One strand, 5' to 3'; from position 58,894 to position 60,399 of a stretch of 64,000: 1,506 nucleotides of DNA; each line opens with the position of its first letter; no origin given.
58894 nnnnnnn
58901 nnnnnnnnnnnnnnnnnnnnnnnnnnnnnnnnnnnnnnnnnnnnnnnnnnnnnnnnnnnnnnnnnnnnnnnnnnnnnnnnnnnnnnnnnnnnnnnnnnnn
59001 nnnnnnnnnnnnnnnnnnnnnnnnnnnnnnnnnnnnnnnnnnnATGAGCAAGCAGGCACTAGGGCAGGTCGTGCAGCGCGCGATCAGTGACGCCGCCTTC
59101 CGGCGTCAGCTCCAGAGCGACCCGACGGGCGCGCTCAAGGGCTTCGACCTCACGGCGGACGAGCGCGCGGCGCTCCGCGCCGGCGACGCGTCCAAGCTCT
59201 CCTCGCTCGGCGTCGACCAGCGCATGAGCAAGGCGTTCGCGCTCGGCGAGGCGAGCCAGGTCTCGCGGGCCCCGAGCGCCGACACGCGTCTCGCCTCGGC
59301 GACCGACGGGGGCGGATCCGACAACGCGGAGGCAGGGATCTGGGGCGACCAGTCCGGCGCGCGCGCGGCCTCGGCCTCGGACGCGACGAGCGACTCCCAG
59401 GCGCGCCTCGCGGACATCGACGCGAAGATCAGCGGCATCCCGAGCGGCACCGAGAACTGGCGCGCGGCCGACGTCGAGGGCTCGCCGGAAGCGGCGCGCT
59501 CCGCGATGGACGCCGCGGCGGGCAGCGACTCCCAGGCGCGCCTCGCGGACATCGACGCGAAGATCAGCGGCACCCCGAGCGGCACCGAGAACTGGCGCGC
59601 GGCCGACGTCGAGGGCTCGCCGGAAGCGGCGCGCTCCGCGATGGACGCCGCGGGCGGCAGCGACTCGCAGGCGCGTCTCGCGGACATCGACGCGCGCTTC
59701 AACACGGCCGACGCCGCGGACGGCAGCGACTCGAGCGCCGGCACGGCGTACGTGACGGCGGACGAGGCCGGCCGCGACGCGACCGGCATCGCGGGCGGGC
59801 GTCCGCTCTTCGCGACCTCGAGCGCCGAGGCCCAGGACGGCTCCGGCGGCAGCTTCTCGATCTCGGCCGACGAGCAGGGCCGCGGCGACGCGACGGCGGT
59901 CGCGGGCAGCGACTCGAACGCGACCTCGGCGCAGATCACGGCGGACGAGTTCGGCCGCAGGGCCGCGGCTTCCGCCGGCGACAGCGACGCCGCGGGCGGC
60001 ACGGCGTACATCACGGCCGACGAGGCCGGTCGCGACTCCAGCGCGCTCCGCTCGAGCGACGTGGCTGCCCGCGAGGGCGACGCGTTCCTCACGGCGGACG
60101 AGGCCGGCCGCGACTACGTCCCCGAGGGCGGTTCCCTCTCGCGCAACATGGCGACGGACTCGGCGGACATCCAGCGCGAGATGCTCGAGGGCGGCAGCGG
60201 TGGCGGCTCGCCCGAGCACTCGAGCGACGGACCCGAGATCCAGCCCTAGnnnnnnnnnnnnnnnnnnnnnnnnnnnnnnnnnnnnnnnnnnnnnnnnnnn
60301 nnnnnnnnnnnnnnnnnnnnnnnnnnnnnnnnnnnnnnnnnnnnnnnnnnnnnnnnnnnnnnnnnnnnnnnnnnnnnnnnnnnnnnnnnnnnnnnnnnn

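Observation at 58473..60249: Two adjacent acidic, low-complexity proteins share a recurring 'A[YF][LVI]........' unit; the larger one has a leader-like head and a long repetitive body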

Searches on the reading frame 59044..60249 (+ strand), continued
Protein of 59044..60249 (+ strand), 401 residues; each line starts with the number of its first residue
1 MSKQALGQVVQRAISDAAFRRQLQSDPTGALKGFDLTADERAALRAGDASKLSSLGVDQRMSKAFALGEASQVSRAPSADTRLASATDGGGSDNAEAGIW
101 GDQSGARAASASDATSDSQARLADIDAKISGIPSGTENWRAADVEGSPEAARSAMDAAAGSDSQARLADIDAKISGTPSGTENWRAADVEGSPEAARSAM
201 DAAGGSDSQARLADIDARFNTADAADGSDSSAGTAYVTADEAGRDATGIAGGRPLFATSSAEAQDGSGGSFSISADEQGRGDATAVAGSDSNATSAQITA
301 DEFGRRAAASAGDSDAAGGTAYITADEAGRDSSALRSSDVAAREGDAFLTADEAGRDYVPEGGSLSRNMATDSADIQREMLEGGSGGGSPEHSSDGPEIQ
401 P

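Call 54: predict_structure(alignment_id=A3)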
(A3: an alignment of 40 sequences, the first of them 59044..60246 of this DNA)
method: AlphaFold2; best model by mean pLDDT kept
length: 401 residues; sequences in the alignment: 40
mean_pLDDT: 54.1   pTM: 0.26
mean pLDDT of the five models: 54.1, 51.5, 51.1, 48.2, 47.9
residues with pLDDT >= 90: 15; 70-90: 78; 50-70: 76; < 50: 232
segments of 3 or more residues with pLDDT < 50: 72-122, 126-144, 177-191, 226-238, 240-262, 274-300, 302-350, 355-369, 386-389, 391-393
pLDDT, mean of each block of 10 residues (from residue 1): 78 79 83 86 90 89 74 44 40 39 41 46 47 40 51 59 69 58 41 65 71 84 50 42 41 38 47 44 37 42 42 35 38 38 42 48 42 62 54 49 53
secondary structure, 60 per line:
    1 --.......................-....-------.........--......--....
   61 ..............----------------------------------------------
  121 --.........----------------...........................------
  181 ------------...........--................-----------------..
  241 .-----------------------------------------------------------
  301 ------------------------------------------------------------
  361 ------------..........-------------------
elements in order: H3-25 H27-30 H38-46 H49-54 H57-74 H123-131 H148-174 H193-203 H206-221 H373-382

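Call 55: find_encoding_contigs(protein=P0001, flank=10000, max_places=2)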
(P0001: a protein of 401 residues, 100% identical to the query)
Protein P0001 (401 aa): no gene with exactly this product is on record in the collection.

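Call 87: fold_search(model_id=the predicted structure, library=pdb)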
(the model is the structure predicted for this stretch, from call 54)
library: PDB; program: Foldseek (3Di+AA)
matches with E <= 10: 29; with E <= 0.001: 0
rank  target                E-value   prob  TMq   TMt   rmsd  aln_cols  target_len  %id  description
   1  9ch7_B                1.2e+00  0.69  0.10  0.64   7.0        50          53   24  Structure of the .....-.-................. (SonM) and RiPP precursor (SonA-Y62A) heteromeric complex (bound to SAH - s (released 2025-01-29)
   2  9ch7_H                1.3e+00  0.66  0.10  0.63   8.2        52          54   23  Structure of the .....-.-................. (SonM) and RiPP precursor (SonA-Y62A) heteromeric complex (bound to SAH - s (released 2025-01-29)
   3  8t1t_B                1.5e+00  0.60  0.10  0.61   9.3        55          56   25  Structure of the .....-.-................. (SonM) and RiPP precursor (SonA with QSY deletion) heteromeric complex (bou (released 2023-11-22)
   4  7ltr_D                1.6e+00  0.60  0.10  0.65   6.4        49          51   22  Structure of the heteromeric complex between the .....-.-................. (SonM) and a truncated construct of the RiP (released 2021-09-29)
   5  7ltr_I                1.8e+00  0.57  0.10  0.65   7.3        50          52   24  Structure of the heteromeric complex between the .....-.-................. (SonM) and a truncated construct of the RiP (released 2021-09-29)
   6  9ch7_F                1.8e+00  0.57  0.10  0.63   7.1        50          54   24  Structure of the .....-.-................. (SonM) and RiPP precursor (SonA-Y62A) heteromeric complex (bound to SAH - s (released 2025-01-29)
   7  7ltr_B                2.1e+00  0.51  0.10  0.64   7.2        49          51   22  Structure of the heteromeric complex between the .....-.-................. (SonM) and a truncated construct of the RiP (released 2021-09-29)
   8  9ch1_D                2.2e+00  0.54  0.10  0.66   6.3        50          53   22  Structure of the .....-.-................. (SonM) and RiPP precursor (SonA-I65W) heteromeric complex (bound to SAM) (released 2025-01-29)
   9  8t1t_D                2.2e+00  0.51  0.10  0.62   7.1        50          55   24  Structure of the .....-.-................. (SonM) and RiPP precursor (SonA with QSY deletion) heteromeric complex (bou (released 2023-11-22)
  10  8t1s_D                2.5e+00  0.47  0.10  0.61   6.3        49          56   22  Structure of the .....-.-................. (SonM) and RiPP precursor (SonA with QSY deletion) heteromeric complex (bou (released 2023-11-22)
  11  9ch7_D                2.5e+00  0.47  0.10  0.53   8.3        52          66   23  Structure of the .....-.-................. (SonM) and RiPP precursor (SonA-Y62A) heteromeric complex (bound to SAH - s (released 2025-01-29)
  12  7ltc_B                2.5e+00  0.47  0.11  0.53   7.1        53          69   24  Structure of the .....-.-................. (SonM) and RiPP precursor (SonA) heteromeric complex (no cofactor) (released 2021-09-29)
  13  9chk_B                2.5e+00  0.44  0.10  0.63   7.2        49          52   22  Structure of the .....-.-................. (SonM) and RiPP precursor (SonA-Y62A) heteromeric complex (bound to SAM) (released 2025-01-29)
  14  9ch0_I                2.7e+00  0.44  0.10  0.62   7.1        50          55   24  Structure of the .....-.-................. (SonM) and RiPP precursor (SonA-I65W) heteromeric complex (bound to SAH) (released 2025-01-29)
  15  9ch3_I                2.7e+00  0.44  0.10  0.61   7.1        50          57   24  Structure of the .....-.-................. (SonM) and RiPP precursor (SonA-L63D) heteromeric complex (bound to SAH) (released 2025-01-29)
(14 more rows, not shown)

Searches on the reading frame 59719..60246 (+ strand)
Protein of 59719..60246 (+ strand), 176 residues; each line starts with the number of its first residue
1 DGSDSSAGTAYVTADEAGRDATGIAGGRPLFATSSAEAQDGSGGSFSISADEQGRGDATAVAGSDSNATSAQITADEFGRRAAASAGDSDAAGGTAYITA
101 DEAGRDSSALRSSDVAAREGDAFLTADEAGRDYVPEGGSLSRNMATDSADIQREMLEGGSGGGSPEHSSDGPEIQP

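Call 69: search_protein_representatives(protein=window:59719-60246:+)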
Query: 176 residues. Proteins with E-value up to 0.001 (for the whole library): 5; up to 1e-10: 1; up to 1e-30: 1. The best 5 are listed.
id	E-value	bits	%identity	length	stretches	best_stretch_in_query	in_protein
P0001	2.0e-95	333.8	100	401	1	1-176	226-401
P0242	1.2e-09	55.1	29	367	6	61-111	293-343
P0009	4.0e-06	43.6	48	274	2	43-120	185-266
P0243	4.0e-05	40.3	30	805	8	22-120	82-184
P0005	6.7e-04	36.4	43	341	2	92-166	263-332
